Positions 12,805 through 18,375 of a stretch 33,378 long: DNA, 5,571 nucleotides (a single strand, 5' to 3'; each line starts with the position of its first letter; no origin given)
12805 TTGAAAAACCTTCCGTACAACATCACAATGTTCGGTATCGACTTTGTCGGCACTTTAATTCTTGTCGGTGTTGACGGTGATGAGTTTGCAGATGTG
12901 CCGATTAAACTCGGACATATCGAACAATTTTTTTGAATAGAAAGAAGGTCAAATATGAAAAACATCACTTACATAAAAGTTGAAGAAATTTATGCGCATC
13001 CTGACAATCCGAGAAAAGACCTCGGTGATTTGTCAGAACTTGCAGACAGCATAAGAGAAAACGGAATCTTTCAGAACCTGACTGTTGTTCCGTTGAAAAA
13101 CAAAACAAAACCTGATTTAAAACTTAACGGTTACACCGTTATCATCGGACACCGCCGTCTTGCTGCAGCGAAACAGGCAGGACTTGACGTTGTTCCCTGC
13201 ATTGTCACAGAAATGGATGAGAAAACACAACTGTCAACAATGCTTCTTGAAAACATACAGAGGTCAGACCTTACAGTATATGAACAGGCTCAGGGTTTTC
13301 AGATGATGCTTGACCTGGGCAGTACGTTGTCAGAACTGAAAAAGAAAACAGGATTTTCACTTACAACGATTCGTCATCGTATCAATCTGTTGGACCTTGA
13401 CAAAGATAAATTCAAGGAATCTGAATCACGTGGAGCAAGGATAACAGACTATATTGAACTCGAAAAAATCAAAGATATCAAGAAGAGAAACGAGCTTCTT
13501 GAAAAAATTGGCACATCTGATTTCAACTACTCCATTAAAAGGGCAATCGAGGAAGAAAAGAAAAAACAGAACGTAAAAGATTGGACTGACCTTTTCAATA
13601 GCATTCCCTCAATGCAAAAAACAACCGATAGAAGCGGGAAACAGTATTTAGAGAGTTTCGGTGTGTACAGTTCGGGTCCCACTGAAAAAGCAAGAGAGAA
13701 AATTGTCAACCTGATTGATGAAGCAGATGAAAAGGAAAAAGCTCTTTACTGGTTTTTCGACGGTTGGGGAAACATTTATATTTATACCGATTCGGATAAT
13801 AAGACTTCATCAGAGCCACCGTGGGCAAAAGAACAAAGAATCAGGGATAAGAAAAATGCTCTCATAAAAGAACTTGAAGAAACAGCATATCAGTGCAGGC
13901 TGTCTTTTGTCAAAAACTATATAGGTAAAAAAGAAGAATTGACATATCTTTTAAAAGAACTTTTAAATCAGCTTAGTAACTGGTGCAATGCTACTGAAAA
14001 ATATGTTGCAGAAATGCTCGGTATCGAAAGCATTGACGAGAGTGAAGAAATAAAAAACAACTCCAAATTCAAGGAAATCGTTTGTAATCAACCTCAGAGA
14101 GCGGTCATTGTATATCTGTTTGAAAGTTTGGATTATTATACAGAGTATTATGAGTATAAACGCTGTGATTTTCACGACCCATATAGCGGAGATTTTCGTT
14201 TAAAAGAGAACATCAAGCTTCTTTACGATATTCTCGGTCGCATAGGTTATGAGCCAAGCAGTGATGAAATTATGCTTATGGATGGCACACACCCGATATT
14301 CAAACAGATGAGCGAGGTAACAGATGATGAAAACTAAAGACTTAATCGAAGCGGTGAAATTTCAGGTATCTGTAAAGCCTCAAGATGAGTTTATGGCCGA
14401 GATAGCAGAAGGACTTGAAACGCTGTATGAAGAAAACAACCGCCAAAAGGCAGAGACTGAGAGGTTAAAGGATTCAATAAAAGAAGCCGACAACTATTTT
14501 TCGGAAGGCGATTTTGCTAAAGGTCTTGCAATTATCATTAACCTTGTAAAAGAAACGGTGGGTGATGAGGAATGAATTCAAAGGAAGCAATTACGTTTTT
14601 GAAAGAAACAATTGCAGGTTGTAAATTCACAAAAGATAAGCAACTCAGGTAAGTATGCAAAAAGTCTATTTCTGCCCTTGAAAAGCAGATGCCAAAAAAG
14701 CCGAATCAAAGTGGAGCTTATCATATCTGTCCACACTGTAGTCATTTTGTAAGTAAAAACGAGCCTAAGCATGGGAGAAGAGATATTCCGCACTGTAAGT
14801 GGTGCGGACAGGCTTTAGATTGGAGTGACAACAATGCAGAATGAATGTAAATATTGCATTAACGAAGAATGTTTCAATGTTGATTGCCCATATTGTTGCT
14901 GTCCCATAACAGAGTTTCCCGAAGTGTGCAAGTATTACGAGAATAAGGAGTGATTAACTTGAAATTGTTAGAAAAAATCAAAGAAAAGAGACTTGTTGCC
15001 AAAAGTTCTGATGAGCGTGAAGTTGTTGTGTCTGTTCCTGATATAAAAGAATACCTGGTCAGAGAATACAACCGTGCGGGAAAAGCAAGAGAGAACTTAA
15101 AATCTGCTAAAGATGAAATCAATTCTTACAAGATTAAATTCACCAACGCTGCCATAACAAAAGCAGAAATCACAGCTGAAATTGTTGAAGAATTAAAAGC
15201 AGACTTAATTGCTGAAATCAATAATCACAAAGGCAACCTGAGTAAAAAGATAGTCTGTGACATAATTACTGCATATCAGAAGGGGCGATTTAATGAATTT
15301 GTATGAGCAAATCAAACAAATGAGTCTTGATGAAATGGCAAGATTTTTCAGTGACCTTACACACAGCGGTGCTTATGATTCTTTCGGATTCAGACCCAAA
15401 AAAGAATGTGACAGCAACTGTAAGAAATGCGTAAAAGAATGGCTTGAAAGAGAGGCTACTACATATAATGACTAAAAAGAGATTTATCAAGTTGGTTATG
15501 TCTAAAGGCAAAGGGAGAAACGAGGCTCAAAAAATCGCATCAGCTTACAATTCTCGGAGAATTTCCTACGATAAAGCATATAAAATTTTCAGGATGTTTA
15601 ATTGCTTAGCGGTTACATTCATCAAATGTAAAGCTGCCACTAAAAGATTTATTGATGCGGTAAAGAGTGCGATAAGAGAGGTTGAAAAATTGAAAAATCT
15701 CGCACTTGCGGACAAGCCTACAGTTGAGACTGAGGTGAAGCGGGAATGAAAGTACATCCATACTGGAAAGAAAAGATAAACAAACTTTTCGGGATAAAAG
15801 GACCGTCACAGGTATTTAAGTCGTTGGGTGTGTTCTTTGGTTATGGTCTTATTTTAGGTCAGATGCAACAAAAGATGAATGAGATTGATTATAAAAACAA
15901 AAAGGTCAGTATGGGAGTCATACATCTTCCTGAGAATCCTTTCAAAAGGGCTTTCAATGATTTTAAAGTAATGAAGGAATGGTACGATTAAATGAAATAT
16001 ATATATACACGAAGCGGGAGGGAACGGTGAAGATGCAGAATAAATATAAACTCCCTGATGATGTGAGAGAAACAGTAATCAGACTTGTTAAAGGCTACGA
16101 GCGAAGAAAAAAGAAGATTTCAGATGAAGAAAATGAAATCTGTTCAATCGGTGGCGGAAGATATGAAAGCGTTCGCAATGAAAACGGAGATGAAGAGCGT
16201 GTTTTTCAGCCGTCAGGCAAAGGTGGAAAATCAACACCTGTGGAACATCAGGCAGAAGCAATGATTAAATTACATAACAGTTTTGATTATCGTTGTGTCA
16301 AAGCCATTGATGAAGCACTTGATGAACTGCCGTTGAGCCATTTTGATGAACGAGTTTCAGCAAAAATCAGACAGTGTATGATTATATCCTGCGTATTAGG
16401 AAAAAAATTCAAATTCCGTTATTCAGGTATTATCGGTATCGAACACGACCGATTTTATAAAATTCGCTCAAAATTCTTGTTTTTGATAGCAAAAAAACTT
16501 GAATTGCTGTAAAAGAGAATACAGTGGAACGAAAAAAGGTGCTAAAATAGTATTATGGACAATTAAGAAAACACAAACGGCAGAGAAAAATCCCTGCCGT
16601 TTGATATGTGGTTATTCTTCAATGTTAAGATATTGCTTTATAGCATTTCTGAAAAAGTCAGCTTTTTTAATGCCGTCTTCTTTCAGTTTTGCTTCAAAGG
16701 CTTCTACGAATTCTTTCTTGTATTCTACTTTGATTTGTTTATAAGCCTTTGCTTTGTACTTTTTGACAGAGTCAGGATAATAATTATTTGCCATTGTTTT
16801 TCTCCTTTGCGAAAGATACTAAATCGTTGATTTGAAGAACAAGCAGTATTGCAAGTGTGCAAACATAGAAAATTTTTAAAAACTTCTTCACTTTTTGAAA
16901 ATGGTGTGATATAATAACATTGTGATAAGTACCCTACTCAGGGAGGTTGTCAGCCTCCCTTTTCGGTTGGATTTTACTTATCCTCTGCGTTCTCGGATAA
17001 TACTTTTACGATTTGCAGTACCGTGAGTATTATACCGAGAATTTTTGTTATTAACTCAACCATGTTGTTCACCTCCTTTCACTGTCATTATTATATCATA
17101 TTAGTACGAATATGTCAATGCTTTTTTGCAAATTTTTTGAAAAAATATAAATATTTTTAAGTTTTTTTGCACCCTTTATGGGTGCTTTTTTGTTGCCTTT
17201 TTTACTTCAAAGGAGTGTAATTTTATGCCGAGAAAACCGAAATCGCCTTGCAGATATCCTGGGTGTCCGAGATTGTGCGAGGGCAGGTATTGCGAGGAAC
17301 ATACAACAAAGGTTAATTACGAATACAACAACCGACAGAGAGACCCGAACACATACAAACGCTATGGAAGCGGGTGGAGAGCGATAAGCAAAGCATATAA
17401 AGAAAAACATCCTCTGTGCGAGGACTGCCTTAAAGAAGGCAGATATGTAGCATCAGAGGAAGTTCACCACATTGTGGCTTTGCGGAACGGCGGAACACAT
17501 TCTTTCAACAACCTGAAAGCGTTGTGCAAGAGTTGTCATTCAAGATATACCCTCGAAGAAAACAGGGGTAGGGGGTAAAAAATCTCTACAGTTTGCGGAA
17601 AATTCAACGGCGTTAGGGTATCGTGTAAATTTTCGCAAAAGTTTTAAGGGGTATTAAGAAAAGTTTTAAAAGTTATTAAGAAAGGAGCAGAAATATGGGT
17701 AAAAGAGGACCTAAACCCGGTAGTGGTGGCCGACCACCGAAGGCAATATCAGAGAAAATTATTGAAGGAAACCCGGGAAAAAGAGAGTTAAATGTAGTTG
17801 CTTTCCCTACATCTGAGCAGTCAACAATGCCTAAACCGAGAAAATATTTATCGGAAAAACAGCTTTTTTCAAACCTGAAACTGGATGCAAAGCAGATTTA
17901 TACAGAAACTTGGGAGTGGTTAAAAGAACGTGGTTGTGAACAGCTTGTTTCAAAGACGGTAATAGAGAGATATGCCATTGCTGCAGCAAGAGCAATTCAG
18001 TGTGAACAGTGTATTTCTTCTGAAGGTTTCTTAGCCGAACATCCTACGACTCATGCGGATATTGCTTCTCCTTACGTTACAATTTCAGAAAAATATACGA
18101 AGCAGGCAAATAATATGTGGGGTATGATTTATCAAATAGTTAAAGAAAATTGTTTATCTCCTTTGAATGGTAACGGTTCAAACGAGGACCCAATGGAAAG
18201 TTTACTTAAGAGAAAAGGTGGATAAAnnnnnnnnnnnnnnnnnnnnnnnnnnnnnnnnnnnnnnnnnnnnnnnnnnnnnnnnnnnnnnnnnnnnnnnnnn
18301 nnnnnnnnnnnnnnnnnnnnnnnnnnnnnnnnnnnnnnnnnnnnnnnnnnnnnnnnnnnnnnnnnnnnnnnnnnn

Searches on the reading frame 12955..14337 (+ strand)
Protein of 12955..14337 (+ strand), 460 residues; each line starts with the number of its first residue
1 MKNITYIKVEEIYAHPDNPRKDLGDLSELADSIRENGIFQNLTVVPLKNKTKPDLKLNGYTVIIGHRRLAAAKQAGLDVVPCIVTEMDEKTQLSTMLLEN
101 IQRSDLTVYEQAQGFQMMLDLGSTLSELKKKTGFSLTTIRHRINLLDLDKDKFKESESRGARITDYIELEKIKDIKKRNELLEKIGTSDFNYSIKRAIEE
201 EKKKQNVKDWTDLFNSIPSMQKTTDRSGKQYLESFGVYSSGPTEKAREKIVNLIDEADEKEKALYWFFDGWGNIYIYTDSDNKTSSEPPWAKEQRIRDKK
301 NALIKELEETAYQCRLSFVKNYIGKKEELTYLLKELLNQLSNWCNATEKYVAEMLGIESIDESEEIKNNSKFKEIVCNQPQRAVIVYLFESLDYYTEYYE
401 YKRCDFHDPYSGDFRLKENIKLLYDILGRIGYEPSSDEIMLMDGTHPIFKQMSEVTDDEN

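Call 53: search_protein_families(library=pfam, proteins=[window:12955-14337:+], max_evalue=0.001)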
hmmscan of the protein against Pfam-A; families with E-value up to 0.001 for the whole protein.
window:12955-14337:+ (460 aa): 1 family
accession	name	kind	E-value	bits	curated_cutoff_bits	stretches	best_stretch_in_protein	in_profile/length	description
PF02195.25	ParB_N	-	2e-18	66.6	26.3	1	3-102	2-95/95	ParB N-terminal domain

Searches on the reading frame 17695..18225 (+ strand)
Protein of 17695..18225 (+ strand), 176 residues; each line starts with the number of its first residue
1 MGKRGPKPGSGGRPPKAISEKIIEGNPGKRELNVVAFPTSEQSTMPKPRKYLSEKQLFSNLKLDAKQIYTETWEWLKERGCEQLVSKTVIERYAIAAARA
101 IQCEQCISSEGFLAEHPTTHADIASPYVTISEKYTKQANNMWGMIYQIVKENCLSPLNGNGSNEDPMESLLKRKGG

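Call 3: search_protein_families(library=pfam, proteins=[window:17695-18225:+], max_evalue=0.1)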
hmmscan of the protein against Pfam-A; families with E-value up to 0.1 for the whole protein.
window:17695-18225:+ (176 aa): 2 families
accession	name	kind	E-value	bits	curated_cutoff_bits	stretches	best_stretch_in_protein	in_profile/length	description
PF05119.17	Terminase_4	-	6.8e-08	33.3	24.7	1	65-141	1-77/98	Phage terminase, small subunit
PF11985.13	Phage_Mu_Gp27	-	0.0068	17.2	28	1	64-101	20-55/173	Bacteriophage Mu, Gp27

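Call 4: search_protein_families(library=phrogs, proteins=[window:17695-18225:+], max_evalue=0.1)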
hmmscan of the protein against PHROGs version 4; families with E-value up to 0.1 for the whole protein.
window:17695-18225:+ (176 aa): 1 family
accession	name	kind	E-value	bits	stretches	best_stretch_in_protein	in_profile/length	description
phrog_83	-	head and packaging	2e-30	107.1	1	9-175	40-203/246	terminase small subunit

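Call 10: find_related_loci(query=window:17695-18225:+, collection=viral_contigs, flank=8000)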
Query window:17695-18225:+ (176 aa) in viral_contigs; peptide patterns used: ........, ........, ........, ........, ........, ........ (x = any residue, [..] = any of these).
597 stretches matched a pattern; 595 encode a relative of the query (tblastn E <= 1e-3); the best 80 are kept; 80 distinct loci.
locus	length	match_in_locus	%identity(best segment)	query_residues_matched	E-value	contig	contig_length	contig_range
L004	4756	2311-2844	53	1-176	7e-61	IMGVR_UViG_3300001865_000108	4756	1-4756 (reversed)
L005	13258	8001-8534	53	1-176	7e-61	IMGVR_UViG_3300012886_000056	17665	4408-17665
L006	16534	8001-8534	53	1-176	7e-61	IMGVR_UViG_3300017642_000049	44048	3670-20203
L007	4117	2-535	53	1-176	7e-61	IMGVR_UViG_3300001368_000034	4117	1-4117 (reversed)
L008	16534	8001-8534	55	1-176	9e-61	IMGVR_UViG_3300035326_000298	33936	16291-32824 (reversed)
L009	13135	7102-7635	55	1-176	1e-60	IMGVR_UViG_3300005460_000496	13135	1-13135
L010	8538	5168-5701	55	1-176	1e-60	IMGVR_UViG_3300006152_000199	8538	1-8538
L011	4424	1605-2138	51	1-176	7e-58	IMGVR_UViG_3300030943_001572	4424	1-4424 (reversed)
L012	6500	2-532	52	2-176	4e-56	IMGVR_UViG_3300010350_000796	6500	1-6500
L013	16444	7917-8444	51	1-174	1e-55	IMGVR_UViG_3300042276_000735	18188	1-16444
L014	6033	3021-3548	52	1-174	8e-56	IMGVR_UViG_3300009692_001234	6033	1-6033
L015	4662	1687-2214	51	1-174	1e-55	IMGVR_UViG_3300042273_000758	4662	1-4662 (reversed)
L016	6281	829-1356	52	1-174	8e-56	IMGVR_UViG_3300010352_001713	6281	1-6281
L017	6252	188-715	51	1-174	1e-55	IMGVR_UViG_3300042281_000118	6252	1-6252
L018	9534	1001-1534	50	1-176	1e-53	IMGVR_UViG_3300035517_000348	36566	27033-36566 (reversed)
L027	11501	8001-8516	50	2-171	3e-50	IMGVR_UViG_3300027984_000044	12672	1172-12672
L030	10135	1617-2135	49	5-176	1e-49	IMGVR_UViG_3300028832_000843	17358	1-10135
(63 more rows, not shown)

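Call 65: search_protein_families(library=pfam, alignment_id=A4, max_evalue=0.0001)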
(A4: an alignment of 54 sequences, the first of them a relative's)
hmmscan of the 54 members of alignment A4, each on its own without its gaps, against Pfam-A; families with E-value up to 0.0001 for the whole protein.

A. member 1, L018:2260-3561:+ (433 aa): 2 families
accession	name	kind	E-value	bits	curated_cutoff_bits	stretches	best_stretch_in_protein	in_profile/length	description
PF01555.25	N6_N4_Mtase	-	2.2e-27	96.9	26.7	1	212-401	2-220/221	DNA methylase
PF02195.25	ParB_N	-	1e-07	32.3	26.3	1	33-107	7-85/95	ParB N-terminal domain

B. families by the number of members that match (of 54 scanned): 16 families
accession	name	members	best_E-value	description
PF01555.25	N6_N4_Mtase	5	2.2e-27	DNA methylase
PF02195.25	ParB_N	5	1.9e-08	ParB N-terminal domain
PF24753.1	DUF7698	4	2.2e-60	Domain of unknown function (DUF7698)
PF00438.25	S-AdoMet_synt_N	4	2.9e-31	S-adenosylmethionine synthetase, N-terminal domain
PF02773.21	S-AdoMet_synt_C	3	9.3e-65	S-adenosylmethionine synthetase, C-terminal domain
PF00145.23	DNA_methylase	3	8.5e-42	C-5 cytosine-specific DNA methylase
PF02772.21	S-AdoMet_synt_M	3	4.2e-41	S-adenosylmethionine synthetase, central domain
PF06094.17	GGACT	3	8.9e-12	Gamma-glutamyl cyclotransferase, AIG2-like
PF13392.12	HNH_3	3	5.3e-09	HNH endonuclease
PF13772.11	AIG2_2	2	7.6e-07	AIG2-like family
PF12224.13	Amidoligase_2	1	1.1e-52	Putative amidoligase enzyme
PF24726.1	DUF7678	1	3e-30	Domain of unknown function (DUF7678)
PF22014.2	DUF6932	1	2.4e-28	Family of unknown function (DUF6932)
PF14192.12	DUF4314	1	5.4e-26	Domain of unknown function (DUF4314)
PF01844.29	HNH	1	2e-13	HNH endonuclease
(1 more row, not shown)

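Call 88: search_protein_families(library=phrogs, proteins=[L030:2141-4264:+, L027:9219-10682:+, L027:8515-9219:+], max_evalue=0.001)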
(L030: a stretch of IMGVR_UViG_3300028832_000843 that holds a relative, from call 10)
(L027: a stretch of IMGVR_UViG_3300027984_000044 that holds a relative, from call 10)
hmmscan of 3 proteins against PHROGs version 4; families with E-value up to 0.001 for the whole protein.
L030:2141-4264:+ (707 aa): 13 families
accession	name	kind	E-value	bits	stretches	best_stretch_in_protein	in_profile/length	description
phrog_38038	-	unknown function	1.9e-147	492.6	6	608-706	301-399/430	-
phrog_116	-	other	1.4e-81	275.9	1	1-695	203-482/779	DNA methyltransferase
phrog_363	-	other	4.8e-48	165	1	4-235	52-239/327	DNA methyltransferase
phrog_864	-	DNA, RNA and nucleotide metabolism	1.5e-24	87.5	1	51-265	680-887/1064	DNA primase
phrog_16528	-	other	2.7e-15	57.6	1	576-705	130-220/236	DNA methyltransferase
phrog_16427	-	other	4.5e-15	57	1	597-700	102-166/235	DNA methyltransferase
phrog_26324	-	other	1.1e-12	49.4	1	583-630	118-166/210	DNA methyltransferase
phrog_29583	-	other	2.5e-08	34.1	1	59-192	70-186/468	DNA methyltransferase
phrog_5999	-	other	1e-07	32.9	1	9-98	6-102/109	DNA methyltransferase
phrog_8411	-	unknown function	8.5e-06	26.7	1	605-629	162-186/206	-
phrog_13621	-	unknown function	9.8e-06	26.5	1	600-632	43-75/121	-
phrog_17284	-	unknown function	5.6e-05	23.5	1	607-630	155-178/245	-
phrog_757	-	other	0.00087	19.5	0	4-130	13-135/247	DNA methyltransferase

L027:9219-10682:+ (487 aa): 26 families (the best 25 are shown)
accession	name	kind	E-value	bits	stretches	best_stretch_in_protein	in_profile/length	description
phrog_498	-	other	7.2e-143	478.4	1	1-476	33-441/633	DNA methyltransferase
phrog_620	-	DNA, RNA and nucleotide metabolism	2.1e-46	159.7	1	1-150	7-149/217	ParB-like partition protein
phrog_67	-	other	1.2e-37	131.4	1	163-455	116-345/743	DNA methyltransferase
phrog_9353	-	unknown function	7.2e-35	122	1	4-149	12-157/245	-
phrog_8071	-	DNA, RNA and nucleotide metabolism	1.5e-28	101.1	1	2-210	6-211/389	ParB-like partition protein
phrog_23085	-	unknown function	6.2e-24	85.2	1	385-479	37-132/138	-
phrog_723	-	DNA, RNA and nucleotide metabolism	1.1e-21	78.6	1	2-155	12-162/223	ParB-like partition protein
phrog_3008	-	other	7.1e-20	72.3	1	362-459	115-217/244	DNA methyltransferase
phrog_15396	-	DNA, RNA and nucleotide metabolism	7.5e-16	59.7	1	29-153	27-153/258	ParB-like partition nuclease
phrog_940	-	DNA, RNA and nucleotide metabolism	5.8e-14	53.1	1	1-127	4-127/388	nuclease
phrog_5475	-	unknown function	4.5e-13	49.8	1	3-95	3-88/458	-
phrog_18293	-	other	1.3e-10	42.2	1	387-454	40-108/119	methyltransferase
phrog_2159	-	DNA, RNA and nucleotide metabolism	2.8e-09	37.8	1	3-145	61-220/365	ParB-like partition protein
phrog_18056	-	DNA, RNA and nucleotide metabolism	5.8e-09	36.3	1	1-131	1-116/387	ParB-like partition nuclease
phrog_23148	-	unknown function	4.4e-07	31.1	1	386-457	79-150/165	-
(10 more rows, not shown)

L027:8515-9219:+ (234 aa): 1 family
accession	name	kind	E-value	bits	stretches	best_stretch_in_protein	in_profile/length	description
phrog_16945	-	DNA, RNA and nucleotide metabolism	4.1e-07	30.6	1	50-214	48-209/252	endonuclease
